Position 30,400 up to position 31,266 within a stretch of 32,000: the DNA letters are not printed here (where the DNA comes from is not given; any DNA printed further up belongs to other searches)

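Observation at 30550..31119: PilZ-domain protein with a novel N-terminal domain placed head-to-head with the XrtA EPS operon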

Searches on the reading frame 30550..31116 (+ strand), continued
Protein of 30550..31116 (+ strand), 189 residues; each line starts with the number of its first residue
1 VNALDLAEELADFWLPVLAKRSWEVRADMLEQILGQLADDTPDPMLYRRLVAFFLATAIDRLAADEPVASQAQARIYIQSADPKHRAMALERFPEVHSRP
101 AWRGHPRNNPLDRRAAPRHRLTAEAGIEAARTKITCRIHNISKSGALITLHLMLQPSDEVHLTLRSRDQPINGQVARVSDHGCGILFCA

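Call 89: search_protein_families(library=ncbifam, proteins=[L041:12379-15216:-, L041:11452-12267:+, L041:2493-4157:-], max_evalue=0.00001)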
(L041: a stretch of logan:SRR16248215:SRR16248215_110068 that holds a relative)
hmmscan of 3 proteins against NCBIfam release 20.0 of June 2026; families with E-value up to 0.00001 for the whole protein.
L041:12379-15216:- (945 aa): 23 families
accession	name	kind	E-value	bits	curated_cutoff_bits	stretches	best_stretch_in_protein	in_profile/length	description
TIGR02917.1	PEP_TPR_lipo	equivalog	1e-157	526.6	312.2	1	21-918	5-898/899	XrtA/PEP-CTERM system TPR-repeat protein PrsT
NF040959.1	MamA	equivalog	2.6e-51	174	200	4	565-689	49-173/204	magnetosome protein MamA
TIGR02521.1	type_IV_pilW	equivalog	1.1e-39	136.4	154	2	177-370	30-225/234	type IV pilus biogenesis/stability protein PilW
NF033920.0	C39_PA2778_fam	equivalog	6.5e-37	127.3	150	0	560-649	162-252/255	PA2778 family cysteine peptidase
NF052415.1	T3SS_chap_SctY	equivalog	2.8e-33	114.6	70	1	830-919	13-105/106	type III secretion apparatus assembly chaperone SctY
NF008757.0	PRK11788.1-5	equivalog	6.6e-25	88.1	363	1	558-703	185-330/388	lipopolysaccharide assembly protein LapB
NF052400.1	M48_BAM_BepA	equivalog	7.6e-24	84.3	570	0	456-571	312-427/483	beta-barrel assembly-enhancing protease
NF033762.1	social_mot_Tgl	equivalog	5.9e-22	78.2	225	0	179-342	32-198/252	social motility TPR repeat lipoprotein Tgl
TIGR00540.1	TPR_hemY_coli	hypoth_equivalog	1.3e-19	70.2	142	0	261-373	273-384/385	heme biosynthesis-associated TPR protein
TIGR02795.1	tol_pal_ybgF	equivalog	7.8e-16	58.7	90.1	0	581-657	30-112/119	tol-pal system protein YbgF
TIGR03939.1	PGA_TPR_OMP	equivalog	1.7e-15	56.3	366.65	0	166-279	383-496/800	poly-beta-1,6 N-acetyl-D-glucosamine export porin PgaA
NF047371.1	FlcA_CTERM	equivalog_domain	2.2e-15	56.2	300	0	577-659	463-545/646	periplasmic flagellar collar protein FlcA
NF033758.1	gliding_GltE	equivalog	5.2e-15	55.3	225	1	502-725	103-326/411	adventurous gliding motility TPR repeat lipoprotein GltE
TIGR02552.1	LcrH_SycD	equivalog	1.1e-14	54.4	104.8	0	615-688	46-119/136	SycD/LcrH family type III secretion system chaperone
NF008520.0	PRK11447.1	equivalog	2.2e-14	52.3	858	0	724-929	462-675/1157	cellulose synthase complex outer membrane protein BcsC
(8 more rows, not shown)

L041:11452-12267:+ (271 aa): 3 families
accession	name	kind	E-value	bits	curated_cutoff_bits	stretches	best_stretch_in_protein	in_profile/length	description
NF033554.9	floc_PepA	equivalog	6.3e-45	154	80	1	6-266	2-260/261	flocculation-associated PEP-CTERM protein PepA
NF041538.1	PEP_EDSA_1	subfamily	4.6e-08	33.1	100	1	232-266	274-307/307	EDSAP-1 family PEP-CTERM protein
NF038125.1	PEP_CTERM_THxN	subfamily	1.8e-06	27.8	85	1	228-266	207-246/246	THxN family PEP-CTERM protein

L041:2493-4157:- (554 aa): 1 family
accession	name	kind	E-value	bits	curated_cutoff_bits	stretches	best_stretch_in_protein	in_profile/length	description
TIGR03016.1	pepcterm_hypo_1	hypoth_equivalog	2e-86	290.9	90.85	1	92-554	3-477/477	TIGR03016 family PEP-CTERM system-associated outer membrane protein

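Call 93: search_protein_families(library=pfam, proteins=[L001:10641-11933:+, L016:1-2337:-, L020:2-1126:+, L005:93-1247:+, L011:1-1165:-, L016:3568-4833:-, L002:3155-4252:+, L033:990-1211:+], max_evalue=0.001)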
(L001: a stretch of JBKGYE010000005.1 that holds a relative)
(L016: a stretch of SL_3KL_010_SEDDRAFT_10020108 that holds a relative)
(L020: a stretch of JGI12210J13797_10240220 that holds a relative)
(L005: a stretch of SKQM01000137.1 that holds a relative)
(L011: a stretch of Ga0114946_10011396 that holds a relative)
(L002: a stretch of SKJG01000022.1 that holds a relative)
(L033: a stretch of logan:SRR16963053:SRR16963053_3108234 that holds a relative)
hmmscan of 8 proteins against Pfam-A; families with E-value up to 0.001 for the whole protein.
L001:10641-11933:+ (430 aa): 4 families
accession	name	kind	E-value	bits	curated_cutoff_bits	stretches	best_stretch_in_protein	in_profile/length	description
PF01610.23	DDE_Tnp_ISL3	-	1e-75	255.1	23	1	171-404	1-238/240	Transposase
PF13542.12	HTH_Tnp_ISL3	-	5.2e-19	67.9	27.4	1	106-156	1-51/51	Helix-turn-helix domain of transposase family ISL3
PF14690.11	Zn_ribbon_ISL3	-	1.3e-12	48.4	25.5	1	56-100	3-47/47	zinc-finger of transposase IS204/IS1001/IS1096/IS1165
PF20020.4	DUF6431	-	0.00072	19.8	26.6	0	58-103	1-41/82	Domain of unknown function (DUF6431)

L016:1-2337:- (779 aa): 2 families
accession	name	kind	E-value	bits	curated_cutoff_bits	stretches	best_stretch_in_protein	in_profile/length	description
PF05345.18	He_PIG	-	9.1e-10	39.3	24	1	653-738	1-95/96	Putative Ig domain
PF13385.13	Laminin_G_3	-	2e-09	38.2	27.6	1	478-633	2-149/151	Concanavalin A-like lectin/glucanases superfamily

L020:2-1126:+ (374 aa): 2 families
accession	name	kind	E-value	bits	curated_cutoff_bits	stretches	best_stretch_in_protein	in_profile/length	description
PF13365.12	Trypsin_2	-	2.1e-25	90.6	27.6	1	171-334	1-144/144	Trypsin-like peptidase domain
PF00089.32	Trypsin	-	2.6e-05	24.6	20.6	1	172-340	28-199/220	Trypsin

L005:93-1247:+ (384 aa): 2 families
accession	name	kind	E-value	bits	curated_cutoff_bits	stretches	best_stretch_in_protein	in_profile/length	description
PF13365.12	Trypsin_2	-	2.5e-28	100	27.6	1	181-344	1-144/144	Trypsin-like peptidase domain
PF00089.32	Trypsin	-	3.4e-05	24.2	20.6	1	176-349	17-199/220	Trypsin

L011:1-1165:- (388 aa): 2 families
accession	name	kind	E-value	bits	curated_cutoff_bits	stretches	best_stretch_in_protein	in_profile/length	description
PF13635.12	DUF4143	-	2.9e-36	125.1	28.1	1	275-388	1-114/160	Domain of unknown function (DUF4143)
PF13173.12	AAA_14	-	4.2e-26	91.9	27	1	119-234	3-128/129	AAA domain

L016:3568-4833:- (421 aa): 7 families
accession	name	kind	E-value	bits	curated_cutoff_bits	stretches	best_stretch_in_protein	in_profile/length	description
PF08241.18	Methyltransf_11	-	3.3e-16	60.1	21.2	1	218-308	1-94/95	Methyltransferase domain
PF13649.12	Methyltransf_25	-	1.5e-13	51.7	27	1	217-305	1-97/97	Methyltransferase domain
PF13489.12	Methyltransf_23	-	3.6e-12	46.8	27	1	200-348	8-141/164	Methyltransferase domain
PF13847.12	Methyltransf_31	-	5.9e-11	42.7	27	1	217-317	7-117/145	Methyltransferase domain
PF08242.18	Methyltransf_12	-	1.1e-07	32.9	30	1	218-307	1-98/98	Methyltransferase domain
PF01209.24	Ubie_methyltran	-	4.7e-07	29.8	20.1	1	256-338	98-183/233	ubiE/COQ5 methyltransferase family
PF00891.24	Methyltransf_2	-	0.00048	20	22.3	1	213-309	62-164/210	O-methyltransferase domain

L002:3155-4252:+ (365 aa): 0 families

L033:990-1211:+ (73 aa): 0 families
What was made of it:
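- Most of those contigs are under 5 kb, but L016 (5.4 kb) has only a lectin/Ig lipoprotein and a methyltransferase beside the gene (call 93).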
